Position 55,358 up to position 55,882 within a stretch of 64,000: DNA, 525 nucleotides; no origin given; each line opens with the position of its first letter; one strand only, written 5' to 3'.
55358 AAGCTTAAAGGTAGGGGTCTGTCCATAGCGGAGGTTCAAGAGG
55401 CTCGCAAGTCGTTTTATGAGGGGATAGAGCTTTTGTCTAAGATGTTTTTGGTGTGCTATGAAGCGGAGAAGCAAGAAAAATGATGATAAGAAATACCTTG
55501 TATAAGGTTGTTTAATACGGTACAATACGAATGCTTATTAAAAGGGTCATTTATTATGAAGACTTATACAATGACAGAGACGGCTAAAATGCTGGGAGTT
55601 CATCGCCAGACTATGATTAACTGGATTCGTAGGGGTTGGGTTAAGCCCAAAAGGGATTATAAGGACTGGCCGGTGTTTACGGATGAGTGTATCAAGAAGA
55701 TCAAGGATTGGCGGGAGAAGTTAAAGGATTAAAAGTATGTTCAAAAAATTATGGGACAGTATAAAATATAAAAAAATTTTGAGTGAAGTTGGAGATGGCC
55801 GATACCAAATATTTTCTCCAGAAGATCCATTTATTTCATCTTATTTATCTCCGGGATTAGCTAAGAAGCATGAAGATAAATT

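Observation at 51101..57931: Integrated element with primase, SpoVG-like gene, iterons and a large serine recombinase whose 3' end overlaps miaB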

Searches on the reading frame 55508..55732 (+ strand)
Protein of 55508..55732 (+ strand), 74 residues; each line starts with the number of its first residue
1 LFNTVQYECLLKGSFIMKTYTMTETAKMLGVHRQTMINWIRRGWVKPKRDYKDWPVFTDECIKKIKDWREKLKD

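Call 5: search_protein_families(library=pfam, proteins=[window:55508-55732:+], max_evalue=0.01)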
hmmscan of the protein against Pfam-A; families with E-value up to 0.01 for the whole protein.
window:55508-55732:+ (74 aa): 4 families
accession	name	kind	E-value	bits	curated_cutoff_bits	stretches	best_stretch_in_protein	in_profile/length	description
PF12728.13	HTH_17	-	4.3e-06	27.3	27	1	20-43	2-25/51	Helix-turn-helix domain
PF13411.12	MerR_1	-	0.00026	21.5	21.6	1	20-66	1-47/69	MerR HTH family regulatory protein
PF13384.12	HTH_23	-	0.0068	16.6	24.6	0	20-42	18-40/50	Homeodomain-like domain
PF06056.18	Terminase_5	-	0.0099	16.2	20.3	0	18-42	12-36/58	Putative ATPase subunit of terminase (gpP-like)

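Call 55: search_protein_families(library=phrogs, proteins=[window:55508-55732:+], max_evalue=0.001)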
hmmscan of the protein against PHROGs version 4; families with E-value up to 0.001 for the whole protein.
window:55508-55732:+ (74 aa): 5 families
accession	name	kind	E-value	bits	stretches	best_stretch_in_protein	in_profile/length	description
phrog_66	-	integration and excision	4.9e-05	24.2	1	18-64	92-138/412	excisionase and transcriptional regulator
phrog_2907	-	integration and excision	8.2e-05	24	1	18-71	5-63/117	excisionase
phrog_3218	-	head and packaging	0.0001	23.2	1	16-61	30-75/152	terminase small subunit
phrog_2474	-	transcription regulation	0.0003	21.7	1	16-51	45-81/118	MerR-like transcriptional regulator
phrog_6620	-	integration and excision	0.00044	20.9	1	20-68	2-51/201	transposase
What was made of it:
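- Checked: An HTH_17, Xis-like ORF at 55508-55732 (calls 5, 55).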
